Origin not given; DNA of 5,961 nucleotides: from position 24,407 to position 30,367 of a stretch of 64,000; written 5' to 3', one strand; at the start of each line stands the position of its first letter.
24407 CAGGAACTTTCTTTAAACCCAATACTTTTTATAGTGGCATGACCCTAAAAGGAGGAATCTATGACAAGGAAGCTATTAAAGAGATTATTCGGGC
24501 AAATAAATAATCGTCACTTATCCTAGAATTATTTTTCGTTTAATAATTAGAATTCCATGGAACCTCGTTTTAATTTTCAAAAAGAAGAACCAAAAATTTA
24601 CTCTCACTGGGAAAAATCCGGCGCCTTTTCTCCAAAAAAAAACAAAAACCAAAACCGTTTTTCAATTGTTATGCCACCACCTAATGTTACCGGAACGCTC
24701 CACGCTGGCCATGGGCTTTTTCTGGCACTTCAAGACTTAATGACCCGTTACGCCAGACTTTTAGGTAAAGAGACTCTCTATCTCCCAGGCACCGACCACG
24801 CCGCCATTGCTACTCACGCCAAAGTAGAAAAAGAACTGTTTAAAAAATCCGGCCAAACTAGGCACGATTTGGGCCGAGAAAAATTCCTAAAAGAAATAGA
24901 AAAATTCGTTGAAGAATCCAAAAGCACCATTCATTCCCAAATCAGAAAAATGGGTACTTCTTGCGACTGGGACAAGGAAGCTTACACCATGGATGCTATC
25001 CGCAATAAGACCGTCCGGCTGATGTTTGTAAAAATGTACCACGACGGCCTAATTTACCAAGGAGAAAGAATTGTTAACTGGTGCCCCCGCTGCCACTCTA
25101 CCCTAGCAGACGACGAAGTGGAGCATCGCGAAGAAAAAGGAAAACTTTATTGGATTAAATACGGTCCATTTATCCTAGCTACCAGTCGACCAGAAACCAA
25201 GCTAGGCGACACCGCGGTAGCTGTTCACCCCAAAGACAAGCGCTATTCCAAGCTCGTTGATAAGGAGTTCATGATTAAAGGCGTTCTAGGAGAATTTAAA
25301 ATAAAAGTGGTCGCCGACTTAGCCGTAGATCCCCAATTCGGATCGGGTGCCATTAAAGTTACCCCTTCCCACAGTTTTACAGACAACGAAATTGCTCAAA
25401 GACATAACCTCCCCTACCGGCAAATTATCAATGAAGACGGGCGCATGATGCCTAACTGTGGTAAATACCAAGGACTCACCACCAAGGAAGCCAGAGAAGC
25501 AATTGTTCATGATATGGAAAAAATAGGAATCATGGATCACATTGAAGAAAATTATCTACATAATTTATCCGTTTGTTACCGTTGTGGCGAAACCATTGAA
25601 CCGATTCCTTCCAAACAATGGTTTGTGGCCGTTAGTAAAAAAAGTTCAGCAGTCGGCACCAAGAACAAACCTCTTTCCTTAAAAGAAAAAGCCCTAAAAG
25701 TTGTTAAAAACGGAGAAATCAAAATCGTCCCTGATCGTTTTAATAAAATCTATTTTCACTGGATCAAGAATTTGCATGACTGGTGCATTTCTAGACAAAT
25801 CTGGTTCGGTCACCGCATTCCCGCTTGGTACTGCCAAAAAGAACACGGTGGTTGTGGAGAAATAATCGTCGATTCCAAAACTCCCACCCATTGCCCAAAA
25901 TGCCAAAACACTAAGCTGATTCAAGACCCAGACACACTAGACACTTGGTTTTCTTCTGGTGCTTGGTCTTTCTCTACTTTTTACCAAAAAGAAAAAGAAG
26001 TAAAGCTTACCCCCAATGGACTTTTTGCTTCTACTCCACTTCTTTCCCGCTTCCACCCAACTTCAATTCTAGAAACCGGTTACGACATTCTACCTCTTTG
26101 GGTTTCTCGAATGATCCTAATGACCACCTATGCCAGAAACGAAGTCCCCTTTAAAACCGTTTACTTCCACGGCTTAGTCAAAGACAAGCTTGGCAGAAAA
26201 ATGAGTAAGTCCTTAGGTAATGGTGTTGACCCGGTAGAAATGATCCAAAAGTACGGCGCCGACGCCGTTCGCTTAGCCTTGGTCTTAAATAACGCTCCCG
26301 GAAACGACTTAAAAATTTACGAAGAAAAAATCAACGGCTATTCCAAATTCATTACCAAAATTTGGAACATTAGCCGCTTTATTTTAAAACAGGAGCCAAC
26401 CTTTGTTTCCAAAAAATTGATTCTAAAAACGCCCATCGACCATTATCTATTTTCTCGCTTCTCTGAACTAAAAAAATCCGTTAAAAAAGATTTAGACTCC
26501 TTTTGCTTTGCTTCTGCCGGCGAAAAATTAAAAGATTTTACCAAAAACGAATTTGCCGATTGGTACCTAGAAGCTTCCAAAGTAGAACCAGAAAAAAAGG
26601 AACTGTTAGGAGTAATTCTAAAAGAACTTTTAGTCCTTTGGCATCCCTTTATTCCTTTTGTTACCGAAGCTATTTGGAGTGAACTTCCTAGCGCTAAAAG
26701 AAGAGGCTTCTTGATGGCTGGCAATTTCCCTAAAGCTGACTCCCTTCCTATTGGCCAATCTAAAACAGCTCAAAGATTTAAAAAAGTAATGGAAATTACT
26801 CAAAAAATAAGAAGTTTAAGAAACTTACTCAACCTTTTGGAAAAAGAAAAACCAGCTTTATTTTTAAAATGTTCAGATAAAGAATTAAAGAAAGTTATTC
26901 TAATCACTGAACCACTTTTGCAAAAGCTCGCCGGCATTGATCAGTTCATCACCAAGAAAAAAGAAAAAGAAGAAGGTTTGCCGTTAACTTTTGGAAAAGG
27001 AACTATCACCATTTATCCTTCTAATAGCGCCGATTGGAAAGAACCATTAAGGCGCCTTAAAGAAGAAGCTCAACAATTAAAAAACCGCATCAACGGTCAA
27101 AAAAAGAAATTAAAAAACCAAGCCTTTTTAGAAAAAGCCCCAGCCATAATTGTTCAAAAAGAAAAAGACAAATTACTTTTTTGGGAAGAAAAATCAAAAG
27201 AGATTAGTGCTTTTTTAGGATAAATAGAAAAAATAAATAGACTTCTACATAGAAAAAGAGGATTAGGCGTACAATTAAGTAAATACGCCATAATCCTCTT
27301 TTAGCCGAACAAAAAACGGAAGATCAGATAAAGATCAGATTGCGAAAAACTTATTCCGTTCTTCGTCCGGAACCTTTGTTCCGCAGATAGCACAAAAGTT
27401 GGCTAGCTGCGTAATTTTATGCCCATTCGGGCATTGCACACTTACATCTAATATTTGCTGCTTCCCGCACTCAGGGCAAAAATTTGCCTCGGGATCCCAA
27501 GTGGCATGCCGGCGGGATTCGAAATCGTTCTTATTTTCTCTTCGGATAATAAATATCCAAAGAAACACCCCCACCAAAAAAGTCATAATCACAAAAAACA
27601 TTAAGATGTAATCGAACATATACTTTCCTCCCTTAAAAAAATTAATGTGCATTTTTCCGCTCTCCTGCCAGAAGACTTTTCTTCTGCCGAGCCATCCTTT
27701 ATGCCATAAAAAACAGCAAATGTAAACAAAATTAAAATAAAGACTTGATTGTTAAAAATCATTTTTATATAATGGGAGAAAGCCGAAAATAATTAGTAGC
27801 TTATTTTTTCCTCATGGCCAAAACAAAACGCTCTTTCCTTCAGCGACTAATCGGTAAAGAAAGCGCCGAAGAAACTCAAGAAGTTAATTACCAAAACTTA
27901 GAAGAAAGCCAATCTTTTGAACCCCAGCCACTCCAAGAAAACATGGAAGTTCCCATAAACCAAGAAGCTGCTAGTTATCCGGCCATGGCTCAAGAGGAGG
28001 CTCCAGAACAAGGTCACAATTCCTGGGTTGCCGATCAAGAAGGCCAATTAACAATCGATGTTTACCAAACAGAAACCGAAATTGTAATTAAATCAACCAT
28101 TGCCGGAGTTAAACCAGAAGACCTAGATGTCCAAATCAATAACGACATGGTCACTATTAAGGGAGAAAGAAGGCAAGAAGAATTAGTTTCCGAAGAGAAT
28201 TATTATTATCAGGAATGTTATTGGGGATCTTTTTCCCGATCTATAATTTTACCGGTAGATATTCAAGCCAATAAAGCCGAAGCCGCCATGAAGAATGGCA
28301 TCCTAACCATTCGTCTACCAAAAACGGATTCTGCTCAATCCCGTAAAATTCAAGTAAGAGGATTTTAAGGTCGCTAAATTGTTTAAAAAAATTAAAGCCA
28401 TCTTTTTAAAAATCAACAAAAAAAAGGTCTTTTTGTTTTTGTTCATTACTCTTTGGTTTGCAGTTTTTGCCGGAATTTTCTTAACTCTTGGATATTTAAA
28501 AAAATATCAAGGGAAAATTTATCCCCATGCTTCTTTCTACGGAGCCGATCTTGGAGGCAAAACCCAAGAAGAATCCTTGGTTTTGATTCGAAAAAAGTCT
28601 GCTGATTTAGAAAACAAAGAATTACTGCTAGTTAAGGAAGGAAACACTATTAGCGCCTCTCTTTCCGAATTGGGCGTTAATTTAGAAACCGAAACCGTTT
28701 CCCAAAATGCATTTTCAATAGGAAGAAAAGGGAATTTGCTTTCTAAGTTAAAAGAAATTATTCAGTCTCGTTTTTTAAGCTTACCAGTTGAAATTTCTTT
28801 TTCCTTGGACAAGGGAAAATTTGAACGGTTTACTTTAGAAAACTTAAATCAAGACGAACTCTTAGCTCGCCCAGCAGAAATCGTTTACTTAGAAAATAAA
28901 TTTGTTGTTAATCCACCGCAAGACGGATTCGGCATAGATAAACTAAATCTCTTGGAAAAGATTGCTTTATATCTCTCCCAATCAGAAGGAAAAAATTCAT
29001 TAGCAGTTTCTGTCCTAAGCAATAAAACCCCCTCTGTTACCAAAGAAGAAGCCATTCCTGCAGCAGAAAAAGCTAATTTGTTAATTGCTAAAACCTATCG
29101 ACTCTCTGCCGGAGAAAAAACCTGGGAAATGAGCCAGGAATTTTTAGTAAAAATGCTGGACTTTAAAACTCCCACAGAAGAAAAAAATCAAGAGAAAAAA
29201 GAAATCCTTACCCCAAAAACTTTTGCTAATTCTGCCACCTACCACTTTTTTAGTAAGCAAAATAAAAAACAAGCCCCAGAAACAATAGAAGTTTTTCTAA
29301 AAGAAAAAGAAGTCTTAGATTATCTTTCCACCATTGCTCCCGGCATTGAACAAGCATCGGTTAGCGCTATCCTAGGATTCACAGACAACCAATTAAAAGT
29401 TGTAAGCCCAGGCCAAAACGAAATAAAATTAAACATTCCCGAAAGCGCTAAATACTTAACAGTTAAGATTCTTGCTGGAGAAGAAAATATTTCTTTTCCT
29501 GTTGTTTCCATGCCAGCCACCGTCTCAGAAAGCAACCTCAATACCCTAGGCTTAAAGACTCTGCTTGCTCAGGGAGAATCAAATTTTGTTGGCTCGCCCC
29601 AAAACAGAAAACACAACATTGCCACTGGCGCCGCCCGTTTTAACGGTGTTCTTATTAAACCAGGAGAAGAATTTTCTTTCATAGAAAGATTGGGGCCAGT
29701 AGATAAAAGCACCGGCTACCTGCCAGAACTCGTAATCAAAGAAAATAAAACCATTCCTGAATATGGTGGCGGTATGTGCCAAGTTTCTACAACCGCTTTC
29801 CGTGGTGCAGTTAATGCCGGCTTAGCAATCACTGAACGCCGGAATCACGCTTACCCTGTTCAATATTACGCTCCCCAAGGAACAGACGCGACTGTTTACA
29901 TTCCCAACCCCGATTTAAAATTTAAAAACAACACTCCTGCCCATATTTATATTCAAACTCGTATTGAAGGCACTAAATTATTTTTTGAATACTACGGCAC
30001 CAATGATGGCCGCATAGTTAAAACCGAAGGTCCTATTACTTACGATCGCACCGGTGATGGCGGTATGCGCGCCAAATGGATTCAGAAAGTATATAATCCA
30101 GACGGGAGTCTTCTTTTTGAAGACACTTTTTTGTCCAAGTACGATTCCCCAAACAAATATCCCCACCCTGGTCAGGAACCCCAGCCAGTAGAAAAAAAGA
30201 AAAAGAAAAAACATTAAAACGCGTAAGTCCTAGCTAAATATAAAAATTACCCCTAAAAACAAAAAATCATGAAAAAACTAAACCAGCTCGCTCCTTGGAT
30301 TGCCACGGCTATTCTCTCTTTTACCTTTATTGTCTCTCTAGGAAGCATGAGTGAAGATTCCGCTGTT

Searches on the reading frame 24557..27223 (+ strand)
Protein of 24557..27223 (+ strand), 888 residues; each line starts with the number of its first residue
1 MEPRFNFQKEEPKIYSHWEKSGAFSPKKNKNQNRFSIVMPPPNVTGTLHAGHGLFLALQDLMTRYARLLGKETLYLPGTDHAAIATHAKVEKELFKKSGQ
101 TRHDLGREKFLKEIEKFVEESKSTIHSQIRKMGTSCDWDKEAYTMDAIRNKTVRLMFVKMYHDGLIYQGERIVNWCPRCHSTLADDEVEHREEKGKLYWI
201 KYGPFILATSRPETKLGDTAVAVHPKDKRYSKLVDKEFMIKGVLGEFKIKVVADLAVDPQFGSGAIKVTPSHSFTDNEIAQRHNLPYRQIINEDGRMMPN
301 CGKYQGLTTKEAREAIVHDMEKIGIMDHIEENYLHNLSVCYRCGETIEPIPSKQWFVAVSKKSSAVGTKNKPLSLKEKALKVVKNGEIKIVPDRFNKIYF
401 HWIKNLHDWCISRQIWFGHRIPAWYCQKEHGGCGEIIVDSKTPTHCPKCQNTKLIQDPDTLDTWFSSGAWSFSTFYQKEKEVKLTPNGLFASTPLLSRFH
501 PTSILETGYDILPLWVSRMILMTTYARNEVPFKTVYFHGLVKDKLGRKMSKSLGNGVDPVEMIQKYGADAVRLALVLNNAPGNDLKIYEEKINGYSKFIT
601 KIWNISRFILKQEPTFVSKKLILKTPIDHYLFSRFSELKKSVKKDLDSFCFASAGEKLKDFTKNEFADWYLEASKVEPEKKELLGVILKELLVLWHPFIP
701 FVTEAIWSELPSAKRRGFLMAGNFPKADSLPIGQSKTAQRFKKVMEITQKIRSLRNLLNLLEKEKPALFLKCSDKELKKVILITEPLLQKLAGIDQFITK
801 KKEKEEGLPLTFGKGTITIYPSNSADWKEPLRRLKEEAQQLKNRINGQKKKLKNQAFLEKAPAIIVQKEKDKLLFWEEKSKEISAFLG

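Call 32: search_protein_families(library=ncbifam, proteins=[window:24557-27223:+], max_evalue=0.00001)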
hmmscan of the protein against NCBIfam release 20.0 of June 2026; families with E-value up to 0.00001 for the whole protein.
window:24557-27223:+ (888 aa): 16 families
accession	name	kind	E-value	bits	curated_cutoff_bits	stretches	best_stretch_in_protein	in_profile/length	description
NF004349.1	PRK05729.1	equivalog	7.3e-286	950.8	704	1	4-884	3-857/860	valine--tRNA ligase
TIGR00422.1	valS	equivalog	1.5e-259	863.5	612.1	1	1-873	1-862/863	valine--tRNA ligase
NF011492.0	PRK14900.1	equivalog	2.4e-214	714.4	1783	1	9-883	17-886/1044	valine--tRNA ligase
NF009687.0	PRK13208.1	equivalog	3.7e-154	514.9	738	1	4-797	9-786/801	valine--tRNA ligase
TIGR00392.1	ileS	equivalog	5.5e-102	342.4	621.4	2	246-759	308-837/861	isoleucine--tRNA ligase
NF000540.1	alt_ValS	exception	4.7e-79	266.3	900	1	11-756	10-785/827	valine--tRNA ligase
NF008957.0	PRK12300.1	subfamily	4.1e-62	210.4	677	3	6-240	5-253/946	leucine--tRNA ligase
TIGR00395.1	leuS_arch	equivalog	5.9e-55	186.7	648.5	3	11-232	4-238/938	leucine--tRNA ligase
NF000258.1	MupB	exception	8.4e-51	172.8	1900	2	247-764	294-812/1033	mupirocin-resistant isoleucine--tRNA ligase MupB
NF040702.1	ileS_w_GNAT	exception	5.2e-48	163.4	1999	2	249-674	493-909/1100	isoleucine--tRNA ligase, N-acetyltransferase domain-containing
NF000257.1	MupA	exception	1.1e-41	142.6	1900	2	444-710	493-761/1024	mupirocin-resistant isoleucine--tRNA ligase MupA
TIGR00396.1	leuS_bact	equivalog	1.4e-41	142.5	548.4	2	547-781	604-831/843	leucine--tRNA ligase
TIGR00398.1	metG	equivalog_domain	7.7e-25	87.6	336.35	2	532-710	312-501/530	methionine--tRNA ligase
NF008900.0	PRK12267.1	equivalog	7.3e-18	64.4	598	2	532-592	284-343/648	methionine--tRNA ligase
NF001100.0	PRK00133.1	equivalog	3.1e-15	55.8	587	0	535-763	318-533/676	methionine--tRNA ligase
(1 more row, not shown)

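Call 55: find_encoding_contigs(protein=window:24557-27223:+, flank=10000, max_places=6)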
Protein window:24557-27223:+ (888 aa): 7 contigs read that carry it; 4 places shown.
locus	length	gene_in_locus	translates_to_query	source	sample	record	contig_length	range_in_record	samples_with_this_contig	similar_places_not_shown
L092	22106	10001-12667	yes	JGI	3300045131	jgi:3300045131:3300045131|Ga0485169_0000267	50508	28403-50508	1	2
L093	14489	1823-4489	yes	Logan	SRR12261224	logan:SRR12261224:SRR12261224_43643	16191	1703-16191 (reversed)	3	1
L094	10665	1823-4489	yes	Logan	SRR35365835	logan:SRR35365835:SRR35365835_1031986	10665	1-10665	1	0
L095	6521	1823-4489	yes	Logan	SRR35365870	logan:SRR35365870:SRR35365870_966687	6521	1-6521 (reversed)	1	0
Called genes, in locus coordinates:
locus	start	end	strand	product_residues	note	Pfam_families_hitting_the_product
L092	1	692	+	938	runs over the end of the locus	PF00005:ABC_tran (faint), PF03193:RsgA_GTPase (faint), PF13191:AAA_16 (faint), PF13304:AAA_21 (faint), PF13401:AAA_22 (faint), PF17760:UvrA_inter, PF17755:UvrA_DNA-bind, PF02463:SMC_N (weak), +2 more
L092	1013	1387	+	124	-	-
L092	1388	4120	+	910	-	PF02861:Clp_N (weak), PF00158:Sigma54_activat (faint), PF13401:AAA_22 (faint), PF17871:AAA_lid_9, PF07724:AAA_2, PF00004:AAA, PF07728:AAA_5, PF10431:ClpB_D2-small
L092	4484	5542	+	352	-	PF00814:TsaD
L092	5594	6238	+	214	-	-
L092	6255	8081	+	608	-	PF13522:GATase_6, PF13537:GATase_7, PF01380:SIS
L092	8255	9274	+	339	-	PF01933:CofD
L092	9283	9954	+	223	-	PF25084:LbH_EIF2B, PF00132:Hexapep (weak), PF25087:GMPPB_C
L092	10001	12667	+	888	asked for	PF00133:tRNA-synt_1, PF09334:tRNA-synt_1g, PF08264:Anticodon_1, PF10458:Val_tRNA-synt_C (weak)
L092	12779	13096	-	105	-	PF12773:DZR (faint), PF13248:Zn_ribbon_3 (faint), PF13240:Zn_Ribbon_1 (faint)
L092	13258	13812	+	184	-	PF17886:ArsA_HSP20 (weak), PF00011:HSP20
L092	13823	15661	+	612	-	PF12229:PG_binding_4, PF04294:VanW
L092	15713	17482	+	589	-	PF13231:PMT_2 (weak)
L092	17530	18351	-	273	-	PF01734:Patatin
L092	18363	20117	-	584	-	PF01875:Memo, PF09587:PGA_cap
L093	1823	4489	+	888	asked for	PF00133:tRNA-synt_1, PF09334:tRNA-synt_1g, PF08264:Anticodon_1, PF10458:Val_tRNA-synt_C (weak)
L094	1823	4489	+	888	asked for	PF00133:tRNA-synt_1, PF09334:tRNA-synt_1g, PF08264:Anticodon_1, PF10458:Val_tRNA-synt_C (weak)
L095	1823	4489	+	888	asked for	PF00133:tRNA-synt_1, PF09334:tRNA-synt_1g, PF08264:Anticodon_1, PF10458:Val_tRNA-synt_C (weak)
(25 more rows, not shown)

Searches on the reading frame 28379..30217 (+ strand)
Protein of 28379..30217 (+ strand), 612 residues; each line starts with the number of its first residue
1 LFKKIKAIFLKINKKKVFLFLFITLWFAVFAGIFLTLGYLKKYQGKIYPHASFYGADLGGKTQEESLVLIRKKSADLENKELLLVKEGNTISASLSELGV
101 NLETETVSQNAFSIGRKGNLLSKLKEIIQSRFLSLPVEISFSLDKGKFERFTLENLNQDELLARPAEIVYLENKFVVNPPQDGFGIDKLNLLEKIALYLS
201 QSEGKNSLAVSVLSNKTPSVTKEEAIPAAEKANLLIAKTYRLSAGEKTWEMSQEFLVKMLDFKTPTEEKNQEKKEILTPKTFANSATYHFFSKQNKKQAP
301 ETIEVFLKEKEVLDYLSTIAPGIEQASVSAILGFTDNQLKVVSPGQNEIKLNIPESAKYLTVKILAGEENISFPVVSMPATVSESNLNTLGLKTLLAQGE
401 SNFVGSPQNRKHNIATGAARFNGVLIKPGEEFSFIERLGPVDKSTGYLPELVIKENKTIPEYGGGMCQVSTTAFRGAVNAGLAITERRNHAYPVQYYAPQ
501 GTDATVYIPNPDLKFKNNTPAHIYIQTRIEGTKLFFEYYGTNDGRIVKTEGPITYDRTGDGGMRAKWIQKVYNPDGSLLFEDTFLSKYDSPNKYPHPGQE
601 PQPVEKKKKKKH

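Call 32: search_protein_families(library=ncbifam, proteins=[window:28379-30217:+], max_evalue=0.00001)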
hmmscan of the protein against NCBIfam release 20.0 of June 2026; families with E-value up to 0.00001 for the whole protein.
window:28379-30217:+ (612 aa): 3 families
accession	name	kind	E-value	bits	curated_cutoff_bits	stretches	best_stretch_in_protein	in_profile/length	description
NF033128.2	vanW-gen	equivalog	7e-20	71.7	365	1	408-533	68-197/271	glycopeptide resistance accessory protein VanW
NF033123.1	vanW-G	exception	2e-13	50.7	600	1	408-527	68-191/273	glycopeptide resistance accessory protein VanW-G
NF033122.1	vanW-B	exception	4.4e-13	49.1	610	1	408-557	69-224/275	glycopeptide resistance accessory protein VanW-B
